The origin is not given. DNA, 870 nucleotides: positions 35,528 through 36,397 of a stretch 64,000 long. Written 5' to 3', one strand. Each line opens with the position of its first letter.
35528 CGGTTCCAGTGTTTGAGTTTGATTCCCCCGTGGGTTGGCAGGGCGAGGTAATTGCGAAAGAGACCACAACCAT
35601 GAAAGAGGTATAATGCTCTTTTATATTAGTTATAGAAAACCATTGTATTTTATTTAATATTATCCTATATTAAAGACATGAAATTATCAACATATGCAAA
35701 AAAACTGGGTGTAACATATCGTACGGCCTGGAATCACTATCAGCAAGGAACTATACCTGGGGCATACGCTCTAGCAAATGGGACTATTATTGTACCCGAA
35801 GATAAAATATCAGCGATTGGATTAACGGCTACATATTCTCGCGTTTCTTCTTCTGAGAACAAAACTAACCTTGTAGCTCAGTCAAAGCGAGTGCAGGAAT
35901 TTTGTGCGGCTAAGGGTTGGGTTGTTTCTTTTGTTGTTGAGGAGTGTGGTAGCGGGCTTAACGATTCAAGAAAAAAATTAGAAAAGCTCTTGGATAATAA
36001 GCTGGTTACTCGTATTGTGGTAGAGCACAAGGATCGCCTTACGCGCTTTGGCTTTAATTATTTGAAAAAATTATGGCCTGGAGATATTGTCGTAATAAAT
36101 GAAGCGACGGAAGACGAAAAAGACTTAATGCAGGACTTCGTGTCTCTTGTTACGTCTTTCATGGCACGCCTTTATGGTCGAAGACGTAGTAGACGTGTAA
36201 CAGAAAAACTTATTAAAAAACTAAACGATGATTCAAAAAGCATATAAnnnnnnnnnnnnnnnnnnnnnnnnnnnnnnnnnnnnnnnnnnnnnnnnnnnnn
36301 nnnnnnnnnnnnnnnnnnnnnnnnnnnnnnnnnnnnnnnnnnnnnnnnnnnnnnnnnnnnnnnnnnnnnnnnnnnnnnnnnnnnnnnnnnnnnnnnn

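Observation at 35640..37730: IS607-family element (serine-recombinase TnpA + TnpB) inserted in the phage genome, with possible omega-RNA and a coupled third ORF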

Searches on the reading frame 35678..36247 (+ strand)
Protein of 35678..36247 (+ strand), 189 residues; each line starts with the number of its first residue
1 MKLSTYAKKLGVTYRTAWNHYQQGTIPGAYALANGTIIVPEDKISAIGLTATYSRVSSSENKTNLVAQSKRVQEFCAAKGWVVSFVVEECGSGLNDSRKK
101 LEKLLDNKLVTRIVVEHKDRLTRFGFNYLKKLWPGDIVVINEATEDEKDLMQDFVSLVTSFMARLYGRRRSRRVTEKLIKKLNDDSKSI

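Call 3: search_protein_families(library=pfam, proteins=[window:35678-36247:+], max_evalue=0.01)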
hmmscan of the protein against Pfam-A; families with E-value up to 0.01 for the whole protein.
window:35678-36247:+ (189 aa): 1 family
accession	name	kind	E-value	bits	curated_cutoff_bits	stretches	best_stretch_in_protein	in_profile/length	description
PF00239.26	Resolvase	-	3.2e-15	56.9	23.3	1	51-179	2-137/145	Resolvase, N terminal domain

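Call 4: search_protein_families(library=ncbifam, proteins=[window:35678-36247:+], max_evalue=0.01)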
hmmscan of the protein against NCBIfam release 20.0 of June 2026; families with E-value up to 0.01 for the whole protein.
window:35678-36247:+ (189 aa): 3 families
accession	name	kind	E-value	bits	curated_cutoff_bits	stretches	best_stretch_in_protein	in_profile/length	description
NF033518.0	transpos_IS607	equivalog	1.2e-44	152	110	1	5-172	2-185/187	IS607 family transposase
NF041201.1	recomb_XisF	equivalog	0.00082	18.4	375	1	52-123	3-74/465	fdxN element excision recombinase XisF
NF049883.1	resolv_YneB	equivalog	0.0011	18.5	175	1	52-123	4-80/211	YneB family resolvase-like protein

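Call 75: search_solved_structures(query=window:35678-36247:+, max_evalue=0.001, show_alignments=2)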
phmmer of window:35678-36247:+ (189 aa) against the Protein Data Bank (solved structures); distinct sequences matched with E-value up to 0.001: 5.
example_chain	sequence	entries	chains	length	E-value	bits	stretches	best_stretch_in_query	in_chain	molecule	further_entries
6dgc_A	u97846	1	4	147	1.3e-21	80.5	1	52-182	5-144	ISC1926 TnpA C-terminal catalytic domain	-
3lhk_A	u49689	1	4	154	1.5e-19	73.7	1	52-181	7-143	putative DNA binding protein MJ0014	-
6dgb_A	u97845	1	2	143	3.2e-19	72.7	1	52-175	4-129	IS607 family transposase IS1535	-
3lhf_A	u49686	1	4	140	1.4e-18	70.6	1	52-177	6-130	Serine Recombinase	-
3ilx_A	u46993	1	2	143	6.2e-15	58.7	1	52-180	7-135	First ORF in transposon ISC1904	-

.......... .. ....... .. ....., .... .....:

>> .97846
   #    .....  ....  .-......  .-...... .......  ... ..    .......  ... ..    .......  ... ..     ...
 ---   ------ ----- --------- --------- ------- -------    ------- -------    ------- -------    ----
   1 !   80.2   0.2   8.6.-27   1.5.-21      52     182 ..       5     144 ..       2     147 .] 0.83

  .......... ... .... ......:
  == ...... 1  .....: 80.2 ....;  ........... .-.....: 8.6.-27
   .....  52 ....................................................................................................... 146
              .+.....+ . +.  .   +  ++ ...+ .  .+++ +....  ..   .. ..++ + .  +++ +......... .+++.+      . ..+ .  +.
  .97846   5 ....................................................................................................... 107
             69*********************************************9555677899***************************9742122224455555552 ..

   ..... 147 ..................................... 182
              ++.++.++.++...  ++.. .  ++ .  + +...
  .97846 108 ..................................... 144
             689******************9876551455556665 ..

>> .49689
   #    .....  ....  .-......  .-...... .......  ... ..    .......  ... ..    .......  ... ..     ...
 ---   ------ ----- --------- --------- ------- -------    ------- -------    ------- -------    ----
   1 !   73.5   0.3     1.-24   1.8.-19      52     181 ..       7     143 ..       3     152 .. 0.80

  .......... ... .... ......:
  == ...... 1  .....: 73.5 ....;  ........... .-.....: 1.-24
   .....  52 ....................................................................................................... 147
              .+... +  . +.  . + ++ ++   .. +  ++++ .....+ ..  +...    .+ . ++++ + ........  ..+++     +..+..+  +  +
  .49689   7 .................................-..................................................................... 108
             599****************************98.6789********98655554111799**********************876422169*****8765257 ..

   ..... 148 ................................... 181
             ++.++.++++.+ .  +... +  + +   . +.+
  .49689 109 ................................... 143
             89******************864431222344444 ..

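Call 83: search_dna_similar(query=window:35678-36247:+, collection=phages, mode=protein, max_rows=15, max_evalue=1e-10)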
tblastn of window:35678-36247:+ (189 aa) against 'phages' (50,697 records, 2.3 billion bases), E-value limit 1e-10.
Records with a match: 56; places in all: 66; records where one place covers at least 80% of the query: 40.
Best place of each record, by identity: <60% 56.
By first word of the organism name: Staphylococcus 8; Prevotella 8; Nodularia 7; Helicobacter 7; Bacteriophage 4; Campylobacter 4; Clostridium 3; Thermus 2; uncultured 2; Microcystis 2; and 6 more.
By host as written in the record: - 9; Prevotella sp. 8; Staphylococcus aureus 5; Nodularia spumigena KAC65 4; Nodularia spumigena kac68 3; Thermus thermophilus HB27 2; Clostridium botulinum type C strain C-Stockholm 2; Acidianus sp. CHAS 2; and 17 more.
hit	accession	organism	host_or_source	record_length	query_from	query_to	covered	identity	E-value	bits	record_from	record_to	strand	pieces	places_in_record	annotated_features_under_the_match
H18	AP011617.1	Thermus phage TMA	Thermus thermophilus HB27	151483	1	185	98%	49.7%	2e-54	191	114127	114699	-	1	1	resolvase-like protein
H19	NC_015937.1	Thermus phage TMA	Thermus thermophilus HB27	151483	1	185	98%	49.7%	2e-54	191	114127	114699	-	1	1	transposase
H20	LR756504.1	uncultured phage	metagenomic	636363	1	170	90%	41.9%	7e-34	132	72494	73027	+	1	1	record has no annotation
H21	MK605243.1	Nodularia phage vB_NspS-kac65v161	Nodularia spumigena KAC65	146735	12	178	88%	39.1%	6e-21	95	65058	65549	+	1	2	IS607 family transposase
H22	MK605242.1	Nodularia phage vB_NspS-kac65v151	Nodularia spumigena KAC65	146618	12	178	88%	39.1%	3e-20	93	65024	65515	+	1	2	IS607 family transposase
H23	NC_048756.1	Nodularia phage vB_NspS-kac65v151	Nodularia spumigena KAC65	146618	12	178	88%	39.1%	3e-20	93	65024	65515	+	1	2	transposase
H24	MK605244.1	Nodularia phage vB_NspS-kac65v162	Nodularia spumigena KAC65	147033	12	178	88%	38.5%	4e-20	92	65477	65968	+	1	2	IS607 family transposase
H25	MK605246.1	Nodularia phage vB_NspS-kac68v162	Nodularia spumigena kac68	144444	7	169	86%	35.2%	8e-19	89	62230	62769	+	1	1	IS607 family transposase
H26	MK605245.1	Nodularia phage vB_NspS-kac68v161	Nodularia spumigena kac68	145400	7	169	86%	35.2%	8e-19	89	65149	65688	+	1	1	IS607 family transposase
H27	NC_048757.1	Nodularia phage vB_NspS-kac68v161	Nodularia spumigena kac68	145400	7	169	86%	35.2%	8e-19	89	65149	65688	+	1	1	transposase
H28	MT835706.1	Bacteriophage sp.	human fecal samples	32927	37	188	80%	37.7%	1e-21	97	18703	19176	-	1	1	record has no annotation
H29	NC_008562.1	Microcystis phage LMM01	-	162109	50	178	68%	43.6%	2e-20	94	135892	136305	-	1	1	transposase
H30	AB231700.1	Microcystis phage LMM01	-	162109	50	178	68%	43.6%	2e-20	94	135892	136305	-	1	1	putative site-specific integrase-resolvase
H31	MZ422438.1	Listeria phage LPJP1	Listeria grayi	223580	20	188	89%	33.0%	3e-17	84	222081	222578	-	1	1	hypothetical protein | IS607 family transposase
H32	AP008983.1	Clostridium phage c-st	Clostridium botulinum type C strain ...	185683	1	181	96%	29.9%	5e-19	89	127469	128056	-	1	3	putative IS transposase (OrfA) | putative IS transposase (OrfB)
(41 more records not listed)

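Call 84: get_annotated_region(hit=H19, flank=2500)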
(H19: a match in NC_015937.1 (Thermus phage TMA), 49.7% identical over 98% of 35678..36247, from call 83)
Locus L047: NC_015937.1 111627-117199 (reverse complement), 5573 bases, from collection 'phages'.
description: Thermus phage TMA, complete genome.
organism: Thermus phage TMA (NCBI taxid 699370)
taxonomy: Viruses; Duplodnaviria; Heunggongvirae; Uroviricota; Caudoviricetes
host: Thermus thermophilus HB27; source: -; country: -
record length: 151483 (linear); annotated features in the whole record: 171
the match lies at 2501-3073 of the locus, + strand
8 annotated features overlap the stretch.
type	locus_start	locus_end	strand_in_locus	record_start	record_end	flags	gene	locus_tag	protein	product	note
CDS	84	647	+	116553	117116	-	-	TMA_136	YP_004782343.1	hypothetical protein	-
CDS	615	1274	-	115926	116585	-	-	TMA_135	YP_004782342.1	hypothetical protein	-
CDS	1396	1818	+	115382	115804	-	-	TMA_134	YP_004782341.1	hypothetical protein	-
CDS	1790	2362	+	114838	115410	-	-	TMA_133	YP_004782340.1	hypothetical protein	-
CDS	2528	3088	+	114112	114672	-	-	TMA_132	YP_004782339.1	transposase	-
CDS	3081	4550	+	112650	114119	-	-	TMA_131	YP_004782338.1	transposase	-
CDS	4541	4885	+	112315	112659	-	-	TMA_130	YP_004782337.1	hypothetical protein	-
CDS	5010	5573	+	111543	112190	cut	-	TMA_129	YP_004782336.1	hypothetical protein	-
